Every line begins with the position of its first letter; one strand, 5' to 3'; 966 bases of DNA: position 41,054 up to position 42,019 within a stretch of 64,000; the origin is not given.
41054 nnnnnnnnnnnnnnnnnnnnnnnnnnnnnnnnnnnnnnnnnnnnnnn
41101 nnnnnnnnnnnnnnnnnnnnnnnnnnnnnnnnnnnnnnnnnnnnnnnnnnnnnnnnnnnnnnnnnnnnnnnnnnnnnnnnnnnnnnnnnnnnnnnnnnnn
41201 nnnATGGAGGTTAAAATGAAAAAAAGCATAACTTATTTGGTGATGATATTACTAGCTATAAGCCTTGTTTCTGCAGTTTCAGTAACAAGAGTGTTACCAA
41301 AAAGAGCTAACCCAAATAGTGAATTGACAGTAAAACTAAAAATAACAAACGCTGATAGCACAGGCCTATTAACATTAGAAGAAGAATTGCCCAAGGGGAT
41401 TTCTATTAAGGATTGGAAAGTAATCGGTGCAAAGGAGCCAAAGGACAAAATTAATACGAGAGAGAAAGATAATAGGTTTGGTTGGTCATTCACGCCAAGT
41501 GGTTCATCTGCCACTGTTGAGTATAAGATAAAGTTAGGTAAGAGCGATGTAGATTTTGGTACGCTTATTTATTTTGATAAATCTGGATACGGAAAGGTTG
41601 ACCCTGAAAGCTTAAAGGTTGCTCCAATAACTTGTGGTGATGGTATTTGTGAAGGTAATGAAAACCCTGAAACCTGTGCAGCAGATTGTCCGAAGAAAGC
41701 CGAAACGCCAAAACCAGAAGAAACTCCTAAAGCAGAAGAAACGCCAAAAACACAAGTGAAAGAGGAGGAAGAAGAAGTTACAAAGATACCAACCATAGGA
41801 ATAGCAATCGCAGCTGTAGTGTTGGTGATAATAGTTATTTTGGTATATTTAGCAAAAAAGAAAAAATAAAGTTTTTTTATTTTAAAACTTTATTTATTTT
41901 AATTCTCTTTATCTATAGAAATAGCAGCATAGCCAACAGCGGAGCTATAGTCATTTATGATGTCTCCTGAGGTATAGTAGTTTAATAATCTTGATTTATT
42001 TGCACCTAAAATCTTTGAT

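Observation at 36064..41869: Two-gene surface module: a 1716-aa anchorless glycoprotein plus an overlapping 221-aa membrane-anchored stalk protein (SlaA/SlaB-like logic)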

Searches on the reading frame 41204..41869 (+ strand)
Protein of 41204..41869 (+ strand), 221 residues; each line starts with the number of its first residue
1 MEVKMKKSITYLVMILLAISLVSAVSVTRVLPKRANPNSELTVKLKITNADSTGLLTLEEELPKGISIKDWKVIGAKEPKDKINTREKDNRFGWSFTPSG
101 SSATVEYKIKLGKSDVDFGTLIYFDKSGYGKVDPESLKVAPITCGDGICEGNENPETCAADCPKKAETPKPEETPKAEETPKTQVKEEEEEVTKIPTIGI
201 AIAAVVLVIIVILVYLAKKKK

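Call 3: search_protein_families(library=pfam, proteins=[window:41204-41869:+], max_evalue=0.1)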
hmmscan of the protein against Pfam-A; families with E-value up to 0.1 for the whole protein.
window:41204-41869:+ (221 aa): 4 families
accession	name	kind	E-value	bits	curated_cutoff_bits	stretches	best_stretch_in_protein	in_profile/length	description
PF10661.14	EssA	-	0.0061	16.9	24.1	1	178-219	103-145/147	WXG100 protein secretion system (Wss), protein EssA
PF15012.11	DUF4519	-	0.046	14.3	27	1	173-220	11-55/56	Domain of unknown function (DUF4519)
PF09716.15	ETRAMP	-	0.068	13.6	29.1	0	186-220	44-81/81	Malarial early transcribed membrane protein (ETRAMP)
PF20185.3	DUF6548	-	0.094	13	27.3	0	170-212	120-162/164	Family of unknown function (DUF6548)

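Call 4: search_protein_families(library=ncbifam, proteins=[window:41204-41869:+], max_evalue=0.1)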
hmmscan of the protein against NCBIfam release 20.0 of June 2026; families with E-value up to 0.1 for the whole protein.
window:41204-41869:+ (221 aa): 4 families
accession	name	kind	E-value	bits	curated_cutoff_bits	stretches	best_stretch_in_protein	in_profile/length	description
TIGR03927.1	T7SS_EssA_Firm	equivalog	0.0015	18.5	32.45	1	176-221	107-150/151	type VII secretion protein EssA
TIGR04216.1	halo_surf_glyco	exception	0.0077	14.5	400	1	149-213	710-779/784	HVO_2072 family ArtA-dependent S-layer glycoprotein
NF053819.1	EF0750_LPXTG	subfamily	0.075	13.5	47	0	168-221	47-105/105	EF2685/EF0750 family sortase-dependent surface protein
NF033506.0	PACE-CTERM-PROT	exception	0.089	11.4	110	0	4-78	3-69/627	putative S-layer protein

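Call 11: find_homologous_proteins(query=window:41216-41869:+, max_evalue=0.001)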
Query window:41216-41869:+ (217 aa): 68 proteins with E <= 0.001 among 707 candidates.
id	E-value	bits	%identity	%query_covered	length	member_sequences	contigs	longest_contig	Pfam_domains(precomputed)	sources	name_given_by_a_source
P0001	1.7e-134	464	100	100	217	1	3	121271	-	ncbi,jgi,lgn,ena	-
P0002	4.6e-78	280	68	71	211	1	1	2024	-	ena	-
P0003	2.7e-77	277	67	73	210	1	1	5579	-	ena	-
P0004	1.2e-72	262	69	75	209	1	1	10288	-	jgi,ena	-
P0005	1.5e-72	262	59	100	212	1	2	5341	-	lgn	-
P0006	2.5e-72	261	56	100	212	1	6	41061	-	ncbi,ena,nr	ncbi:MAG: hypothetical protein IH934_01905 [Nanoarchaeota archaeon]|nr:hypothetical protein [Nanoarc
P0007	3.1e-72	261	63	82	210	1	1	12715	-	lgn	-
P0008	1.8e-71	258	65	82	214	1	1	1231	-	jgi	-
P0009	2.1e-71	258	60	100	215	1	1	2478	-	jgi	-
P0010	2.3e-71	258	67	74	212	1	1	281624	-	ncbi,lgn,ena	-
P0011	1.5e-70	255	59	100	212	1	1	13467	-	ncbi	-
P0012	1.6e-70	255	55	97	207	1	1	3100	-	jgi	-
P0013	2.3e-69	251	59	100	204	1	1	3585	-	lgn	-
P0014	3.0e-69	251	65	73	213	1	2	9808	-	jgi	-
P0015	4.0e-69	250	56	100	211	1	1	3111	-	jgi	jgi:hypothetical protein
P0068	3.9e-35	139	41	78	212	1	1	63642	-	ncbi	-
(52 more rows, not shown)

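Call 12: find_encoding_contigs(protein=P0006, flank=10000, max_places=2)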
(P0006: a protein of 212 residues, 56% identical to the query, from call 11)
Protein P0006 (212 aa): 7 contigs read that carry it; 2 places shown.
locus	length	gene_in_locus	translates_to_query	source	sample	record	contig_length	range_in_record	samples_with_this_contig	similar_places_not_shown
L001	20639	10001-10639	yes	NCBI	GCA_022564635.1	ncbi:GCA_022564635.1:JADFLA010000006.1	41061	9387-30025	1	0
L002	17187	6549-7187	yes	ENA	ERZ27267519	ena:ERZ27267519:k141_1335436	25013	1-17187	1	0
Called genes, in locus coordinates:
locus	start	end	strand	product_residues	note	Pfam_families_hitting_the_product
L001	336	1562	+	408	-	PF11614:FixG_C (faint), PF10633:NPCBM_assoc (faint)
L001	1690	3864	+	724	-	PF19190:BACON_2 (faint), PF22544:HYDIN_VesB_CFA65-like_Ig (faint)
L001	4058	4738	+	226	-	-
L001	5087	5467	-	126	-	PF02643:DUF192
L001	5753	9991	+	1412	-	PF19077:Big_13 (weak)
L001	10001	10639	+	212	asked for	-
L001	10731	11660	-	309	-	PF05090:HTTM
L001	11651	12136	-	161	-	-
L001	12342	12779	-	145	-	-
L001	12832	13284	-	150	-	-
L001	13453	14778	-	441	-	PF00482:T2SSF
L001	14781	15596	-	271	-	PF00482:T2SSF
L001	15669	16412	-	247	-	PF06745:ATPase, PF07088:GvpD_P-loop (faint)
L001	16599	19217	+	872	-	PF03463:eRF1_1, PF03464:eRF1_2 (weak), PF14890:Intein_splicing, PF01381:HTH_3, PF14528:LAGLIDADG_3, PF03464:eRF1_2, PF03465:eRF1_3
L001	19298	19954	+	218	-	-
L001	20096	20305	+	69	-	PF00125:Histone, PF00808:CBFD_NFYB_HMF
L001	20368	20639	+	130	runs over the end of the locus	PF21485:IF5A-like_N, PF01287:eIF-5a (weak)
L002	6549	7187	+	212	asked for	-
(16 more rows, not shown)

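Call 13: find_encoding_contigs(protein=P0010, flank=10000, max_places=2)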
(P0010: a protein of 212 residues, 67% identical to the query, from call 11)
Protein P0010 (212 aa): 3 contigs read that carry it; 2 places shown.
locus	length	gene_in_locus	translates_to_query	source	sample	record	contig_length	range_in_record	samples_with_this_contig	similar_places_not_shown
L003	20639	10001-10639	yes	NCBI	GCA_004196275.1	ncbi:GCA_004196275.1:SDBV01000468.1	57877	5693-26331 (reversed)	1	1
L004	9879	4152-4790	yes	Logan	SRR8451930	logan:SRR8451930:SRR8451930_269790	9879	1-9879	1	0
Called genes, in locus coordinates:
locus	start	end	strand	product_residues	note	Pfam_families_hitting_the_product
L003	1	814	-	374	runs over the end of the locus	PF01494:FAD_binding_3, PF03486:HI0933_like (weak), PF05834:Lycopene_cycl (faint), PF07992:Pyr_redox_2 (faint), PF13450:NAD_binding_8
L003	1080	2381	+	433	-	PF10633:NPCBM_assoc (faint), PF11614:FixG_C (faint)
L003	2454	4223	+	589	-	PF11614:FixG_C (faint), PF07690:MFS_1 (faint), PF06161:DUF975 (weak)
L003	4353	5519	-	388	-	PF00324:AA_permease (weak), PF01490:Aa_trans, PF03222:Trp_Tyr_perm, PF13520:AA_permease_2 (faint)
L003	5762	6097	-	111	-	PF02643:DUF192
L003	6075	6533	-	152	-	-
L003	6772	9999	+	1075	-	-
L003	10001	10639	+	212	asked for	-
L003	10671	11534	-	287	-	PF01875:Memo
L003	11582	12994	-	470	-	PF05221:AdoHcyase, PF00670:AdoHcyase_NAD, PF02826:2-Hacid_dh_C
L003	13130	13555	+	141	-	PF13404:HTH_AsnC-type, PF13412:HTH_24, PF01037:AsnC_trans_reg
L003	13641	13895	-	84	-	PF03083:MtN3_slv, PF04193:PQ-loop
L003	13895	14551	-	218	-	PF01168:Ala_racemase_N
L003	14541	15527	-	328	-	PF00294:PfkB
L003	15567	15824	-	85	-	-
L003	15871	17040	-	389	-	PF01926:MMR_HSR1, PF02421:FeoB_N, PF16897:MMR_HSR1_Xtn, PF02824:TGS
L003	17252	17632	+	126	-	-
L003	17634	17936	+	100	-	-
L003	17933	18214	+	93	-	-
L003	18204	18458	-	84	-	PF03685:UPF0147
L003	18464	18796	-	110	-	PF01920:Prefoldin_2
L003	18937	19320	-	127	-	PF01780:Ribosomal_L37ae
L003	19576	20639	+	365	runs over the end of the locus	PF03463:eRF1_1, PF18854:baeRF_family10, PF03464:eRF1_2, PF18859:acVLRF1, PF03465:eRF1_3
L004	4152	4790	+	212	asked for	-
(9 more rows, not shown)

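Call 14: find_encoding_contigs(protein=P0068, flank=10000, max_places=2)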
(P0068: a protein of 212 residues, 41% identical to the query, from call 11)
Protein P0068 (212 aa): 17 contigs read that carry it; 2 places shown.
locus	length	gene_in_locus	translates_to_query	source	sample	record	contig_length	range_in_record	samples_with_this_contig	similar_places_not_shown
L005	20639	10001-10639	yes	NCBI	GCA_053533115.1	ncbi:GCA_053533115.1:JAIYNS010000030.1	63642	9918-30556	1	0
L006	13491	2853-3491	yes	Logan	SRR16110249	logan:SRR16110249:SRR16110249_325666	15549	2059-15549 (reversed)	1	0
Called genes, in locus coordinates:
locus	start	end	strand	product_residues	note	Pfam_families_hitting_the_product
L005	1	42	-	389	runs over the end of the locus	PF00324:AA_permease (weak), PF01490:Aa_trans, PF03222:Trp_Tyr_perm, PF13520:AA_permease_2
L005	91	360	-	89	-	PF05016:ParE_toxin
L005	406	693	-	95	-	PF26688:RHH_12 (faint)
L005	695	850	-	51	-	PF26688:RHH_12 (weak)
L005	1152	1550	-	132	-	PF02643:DUF192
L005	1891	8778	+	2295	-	PF19077:Big_13 (faint), PF19407:DUF5979 (faint)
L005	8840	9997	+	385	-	-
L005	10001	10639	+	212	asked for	-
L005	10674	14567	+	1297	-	-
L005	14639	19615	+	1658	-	PF00041:fn3 (faint), PF16656:Pur_ac_phosph_N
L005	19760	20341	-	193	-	PF00149:Metallophos, PF12850:Metallophos_2, PF14582:Metallophos_3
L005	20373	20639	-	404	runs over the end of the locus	PF00092:VWA, PF13519:VWA_2, PF13768:VWA_3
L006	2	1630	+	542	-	?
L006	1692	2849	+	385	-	-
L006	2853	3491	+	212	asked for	-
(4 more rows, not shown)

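Call 28: predict_structure(alignment_id=A1)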
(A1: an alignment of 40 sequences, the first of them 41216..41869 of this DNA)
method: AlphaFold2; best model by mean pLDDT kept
length: 217 residues; sequences in the alignment: 40
mean_pLDDT: 83.4   pTM: 0.66
mean pLDDT of the five models: 83.4, 82.2, 81.5, 81.5, 80.4
residues with pLDDT >= 90: 109; 70-90: 70; 50-70: 27; < 50: 11
segments of 3 or more residues with pLDDT < 50: 188-190
pLDDT, mean of each block of 10 residues (from residue 1): 80 75 92 94 96 97 97 98 97 98 96 96 93 86 75 80 58 52 47 67 84 76
secondary structure, 60 per line:
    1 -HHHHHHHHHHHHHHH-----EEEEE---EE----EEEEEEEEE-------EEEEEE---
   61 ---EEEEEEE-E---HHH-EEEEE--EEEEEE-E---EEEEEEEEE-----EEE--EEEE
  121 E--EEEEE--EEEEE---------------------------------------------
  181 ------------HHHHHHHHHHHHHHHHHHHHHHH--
elements in order: H2-16 E22-26 E36-44 E52-57 E64-70 E80-84 E87-92 E98-106 E112-114 E117-121 E124-128 E131-135 H193-215

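Call 38: search_protein_families(library=pfam, proteins=[L005:8840-9994:+, L001:8453-9988:+], max_evalue=1)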
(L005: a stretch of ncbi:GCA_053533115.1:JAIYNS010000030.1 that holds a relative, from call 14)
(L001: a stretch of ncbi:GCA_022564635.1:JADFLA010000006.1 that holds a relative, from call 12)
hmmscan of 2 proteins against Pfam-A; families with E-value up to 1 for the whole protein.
L005:8840-9994:+ (385 aa): 2 families
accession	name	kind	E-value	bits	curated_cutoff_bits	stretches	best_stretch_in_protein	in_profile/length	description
PF14395.11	COOH-NH2_lig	-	0.0065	16.2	25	1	282-348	150-217/254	Phage phiEco32-like COOH.NH2 ligase-type 2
PF10502.14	Peptidase_S26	-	0.017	15.5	22.9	1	11-103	9-101/168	Signal peptidase, peptidase S26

L001:8453-9988:+ (512 aa): 0 families

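Call 39: search_protein_families(library=ncbifam, proteins=[L005:8840-9994:+, L001:8453-9988:+], max_evalue=1)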
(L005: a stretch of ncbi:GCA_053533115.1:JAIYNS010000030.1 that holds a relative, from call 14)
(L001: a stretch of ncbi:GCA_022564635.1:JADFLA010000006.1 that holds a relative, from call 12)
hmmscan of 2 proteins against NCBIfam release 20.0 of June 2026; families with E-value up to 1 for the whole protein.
L005:8840-9994:+ (385 aa): 2 families
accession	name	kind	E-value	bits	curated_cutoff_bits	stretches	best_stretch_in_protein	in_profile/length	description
TIGR04213.1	PGF_pre_PGF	domain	4.2e-29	101.5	28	1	194-343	9-153/153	PGF-pre-PGF domain-containing protein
TIGR02227.1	sigpep_I_bact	equivalog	0.0071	16.2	47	1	55-103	50-98/162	signal peptidase I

L001:8453-9988:+ (512 aa): 1 family
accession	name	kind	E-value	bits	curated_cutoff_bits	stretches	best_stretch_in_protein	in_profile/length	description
TIGR04213.1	PGF_pre_PGF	domain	9.8e-29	100.3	28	1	334-472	9-151/153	PGF-pre-PGF domain-containing protein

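Call 46: find_encoding_contigs(protein=P0001, flank=1000, max_places=3)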
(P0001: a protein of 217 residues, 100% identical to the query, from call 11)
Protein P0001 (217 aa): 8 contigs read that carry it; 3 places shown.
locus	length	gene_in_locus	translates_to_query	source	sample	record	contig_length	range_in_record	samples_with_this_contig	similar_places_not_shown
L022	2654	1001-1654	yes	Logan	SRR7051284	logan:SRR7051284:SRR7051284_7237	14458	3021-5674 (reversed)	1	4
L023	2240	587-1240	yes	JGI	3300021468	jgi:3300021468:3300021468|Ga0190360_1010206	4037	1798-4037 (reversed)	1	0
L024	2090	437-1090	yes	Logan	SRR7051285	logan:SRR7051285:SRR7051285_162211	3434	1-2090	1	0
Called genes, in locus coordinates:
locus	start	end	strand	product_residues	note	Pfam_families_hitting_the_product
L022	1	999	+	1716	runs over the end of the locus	-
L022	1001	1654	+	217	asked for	-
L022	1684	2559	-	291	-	PF01875:Memo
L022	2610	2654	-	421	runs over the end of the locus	PF05221:AdoHcyase, PF00670:AdoHcyase_NAD, PF02826:2-Hacid_dh_C, PF07991:KARI_N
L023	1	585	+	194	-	?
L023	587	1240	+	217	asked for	-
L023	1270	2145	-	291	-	PF01875:Memo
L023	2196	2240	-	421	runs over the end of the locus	PF05221:AdoHcyase, PF00670:AdoHcyase_NAD, PF02826:2-Hacid_dh_C, PF07991:KARI_N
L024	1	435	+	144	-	?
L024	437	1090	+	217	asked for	-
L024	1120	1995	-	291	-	PF01875:Memo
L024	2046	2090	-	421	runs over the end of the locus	PF05221:AdoHcyase, PF00670:AdoHcyase_NAD, PF02826:2-Hacid_dh_C, PF07991:KARI_N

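Call 47: find_related_loci(query=A1, collection=metagenome_contigs, flank=8000)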
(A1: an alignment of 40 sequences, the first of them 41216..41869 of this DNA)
Query A1 (217 aa) in metagenome_contigs; peptide patterns used: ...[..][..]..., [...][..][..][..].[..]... (x = any residue, [..] = any of these).
550 stretches matched a pattern; 83 encode a relative of the query (tblastn E <= 1e-3); the best 80 are kept; 80 distinct loci.
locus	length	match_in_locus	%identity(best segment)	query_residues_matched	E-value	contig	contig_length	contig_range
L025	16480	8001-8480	67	1-160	2e-72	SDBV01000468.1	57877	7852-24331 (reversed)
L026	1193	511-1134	55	1-217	6e-77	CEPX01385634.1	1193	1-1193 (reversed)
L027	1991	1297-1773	60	5-163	2e-64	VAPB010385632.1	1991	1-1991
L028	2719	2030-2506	63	1-159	2e-59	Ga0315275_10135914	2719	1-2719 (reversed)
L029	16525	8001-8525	58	1-175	2e-57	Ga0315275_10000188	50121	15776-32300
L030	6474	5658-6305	44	1-217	1e-54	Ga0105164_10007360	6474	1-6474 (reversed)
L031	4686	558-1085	50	1-173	1e-50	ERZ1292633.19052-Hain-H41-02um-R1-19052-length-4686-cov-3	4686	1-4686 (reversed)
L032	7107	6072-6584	49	1-168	6e-49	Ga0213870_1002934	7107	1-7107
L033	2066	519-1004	52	1-160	2e-49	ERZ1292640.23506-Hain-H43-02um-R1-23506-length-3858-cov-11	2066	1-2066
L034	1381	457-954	49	1-160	4e-49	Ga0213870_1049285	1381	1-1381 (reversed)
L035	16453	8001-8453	53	12-160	1e-46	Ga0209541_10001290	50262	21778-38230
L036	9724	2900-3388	47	1-160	4e-42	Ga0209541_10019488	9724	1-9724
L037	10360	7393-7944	38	1-177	6e-37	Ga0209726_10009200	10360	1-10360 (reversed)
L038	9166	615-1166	38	1-177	6e-37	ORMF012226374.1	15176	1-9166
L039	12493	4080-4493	42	22-159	2e-31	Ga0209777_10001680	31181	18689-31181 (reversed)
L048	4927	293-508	71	137-160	4e-7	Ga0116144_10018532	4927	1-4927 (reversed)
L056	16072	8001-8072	67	137-160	8e-6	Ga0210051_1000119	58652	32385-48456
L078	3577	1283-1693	60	135-166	6e-5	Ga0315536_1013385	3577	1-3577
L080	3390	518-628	57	140-171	5e-5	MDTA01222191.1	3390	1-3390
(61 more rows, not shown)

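Call 55: fold_search(model_id=the predicted structure, library=pdb)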
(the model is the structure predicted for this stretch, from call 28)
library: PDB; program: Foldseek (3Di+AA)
matches with E <= 10: 1998; with E <= 0.001: 22
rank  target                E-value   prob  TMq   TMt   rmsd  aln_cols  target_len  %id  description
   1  2xdh                  2.6e-06  1.00  0.38  0.54   4.7       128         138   16  Non-cellulosomal cohesin from the hyperthermophilic archaeon Archaeoglobus fulgidus (released 2010-05-26)
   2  8kb2                  2.2e-05  1.00  0.40  0.34   3.8       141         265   10  Crystal Structure of M- and C-Domains of the shaft pilin LrpA from Ligilactobacillus ruminis - iodide derivative (released 2024-07-10)
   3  9ifr                  2.7e-05  1.00  0.39  0.65   4.6       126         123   15  CLIPPER domain from the Gram-negative fibrillar adhesin "B9T28_05395 (released 2025-11-26)
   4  8beg_B                3.5e-05  1.00  0.38  0.14   5.2       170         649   10  Structure of Ig-like domains from PrgB (released 2022-11-30)
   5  3frp_G                5.5e-05  1.00  0.35  0.35  17.1       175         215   12  Crystal Structure of Cobra Venom Factor, a Co-factor for C3- and C5 convertase CVFBb (released 2009-04-28)
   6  8beg_A                6.8e-05  1.00  0.36  0.14   5.8       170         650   12  Structure of Ig-like domains from PrgB (released 2022-11-30)
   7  3hrz_B                1.4e-04  1.00  0.35  0.33  18.9       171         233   13  Cobra Venom Factor (CVF) in complex with human factor B (released 2009-07-07)
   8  2jh2_C                1.7e-04  1.00  0.32  0.47   5.2       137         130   10  X-ray crystal structure of a cohesin-like module from Clostridium perfringens (released 2007-11-06)
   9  7rxc_N                3.3e-04  1.00  0.30  0.47   9.1       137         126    9  CryoEM structure of KDELR with Legobody (released 2021-10-06)
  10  7kji_A                3.5e-04  1.00  0.27  0.45  10.1       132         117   12  Plasmodium falciparum protein Pf12p bound to nanobody D9 (released 2021-02-03)
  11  1h6e_A                3.5e-04  1.00  0.28  0.28  13.9       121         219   17  MU2 ADAPTIN SUBUNIT (AP50) OF AP2 ADAPTOR (SECOND DOMAIN), COMPLEXED WITH CTLA-4 INTERNALIZATION PEPTIDE TTGVYVKMPPT (released 2001-11-28)
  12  3iy5_B                3.7e-04  1.00  0.29  0.46   9.2       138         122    9  Variable domains of the mouse Fab (1AIF) fitted into the cryoEM reconstruction of the virus-Fab 16 complex (released 2009-05-12)
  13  9u9s_M                4.6e-04  1.00  0.30  0.18  20.4       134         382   16  ARF1(Q71L) bound M4-CTD-docked AP-4 core (released 2026-03-04)
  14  7f5h_D                4.9e-04  1.00  0.29  0.47   9.2       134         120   10  The crystal structure of RBD-Nanobody complex, DL28 (SC4) (released 2022-06-29)
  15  6mph_Q                7.5e-04  1.00  0.31  0.47   8.2       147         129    8  Cryo-EM structure at 3.8 A resolution of HIV-1 fusion peptide-directed antibody, DF1W-a.01, elicited by vaccination of (released 2019-07-24)
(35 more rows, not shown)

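Call 89: search_protein_families(library=pfam, proteins=[L048:2-1168:+, L078:374-2137:+, L056:7260-8414:+, L080:2-1039:+], max_evalue=0.01)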
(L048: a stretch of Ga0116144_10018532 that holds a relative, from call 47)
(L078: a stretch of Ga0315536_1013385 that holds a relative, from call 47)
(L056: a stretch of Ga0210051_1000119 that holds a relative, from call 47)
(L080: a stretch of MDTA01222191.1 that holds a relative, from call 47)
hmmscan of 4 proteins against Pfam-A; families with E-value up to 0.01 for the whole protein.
L048:2-1168:+ (389 aa): 3 families
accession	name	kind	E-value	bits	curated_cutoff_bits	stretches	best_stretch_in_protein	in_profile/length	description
PF16656.11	Pur_ac_phosph_N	-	0.0002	22.3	30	1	197-271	12-93/93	Purple acid Phosphatase, N-terminal domain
PF00041.27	fn3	-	0.0005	20.7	25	1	195-266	11-80/84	Fibronectin type III domain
PF17210.9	SdrD_B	-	0.00081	20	29.7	1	2-44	69-112/112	SdrD B-like domain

L078:374-2137:+ (588 aa): 1 family
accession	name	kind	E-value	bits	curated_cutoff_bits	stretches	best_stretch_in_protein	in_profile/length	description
PF13884.11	Peptidase_S74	-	1.3e-10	41.8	22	1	440-491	1-53/58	Chaperone of endosialidase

L056:7260-8414:+ (385 aa): 1 family
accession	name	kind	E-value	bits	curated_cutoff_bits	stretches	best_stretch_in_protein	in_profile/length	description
PF11617.13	Cu-binding_MopE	-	9.4e-11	42.2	27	2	116-144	1-28/30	Putative metal-binding motif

L080:2-1039:+ (346 aa): 0 families

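Call 90: search_solved_structures(query=A1, max_evalue=10)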
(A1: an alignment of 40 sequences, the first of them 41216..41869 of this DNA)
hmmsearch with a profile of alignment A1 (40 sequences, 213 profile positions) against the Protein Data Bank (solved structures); distinct sequences matched with E-value up to 10: 10.
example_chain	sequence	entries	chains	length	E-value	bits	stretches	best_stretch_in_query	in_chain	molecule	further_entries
9ifr_A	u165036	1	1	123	0.18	14.4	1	35-72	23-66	OmpA-like domain-containing protein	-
9c3c_B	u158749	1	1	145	0.21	14.2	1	161-212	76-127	Beta-dystroglycan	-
8azw_M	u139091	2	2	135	0.28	13.8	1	62-93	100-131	eL27 (60S ribosomal protein L27)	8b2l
9vtg_Lb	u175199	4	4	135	0.28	13.8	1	62-93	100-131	60S ribosomal protein L27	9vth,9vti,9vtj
8yt8_O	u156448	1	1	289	0.36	13.4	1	163-212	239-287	Beta-dystroglycan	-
7qiw_b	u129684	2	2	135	0.39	13.3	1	54-93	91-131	60S ribosomal protein L27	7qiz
6ytv_A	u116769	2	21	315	1.2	11.6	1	153-206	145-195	Calcium homeostasis modulator protein 6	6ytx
9pfk_H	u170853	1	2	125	1.8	11.1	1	73-128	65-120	VX93 heavy chain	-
2lk9_A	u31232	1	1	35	2.7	10.5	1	188-212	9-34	Bone marrow stromal antigen 2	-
6b87_A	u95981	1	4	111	8.5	8.9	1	177-209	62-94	TMHC2_E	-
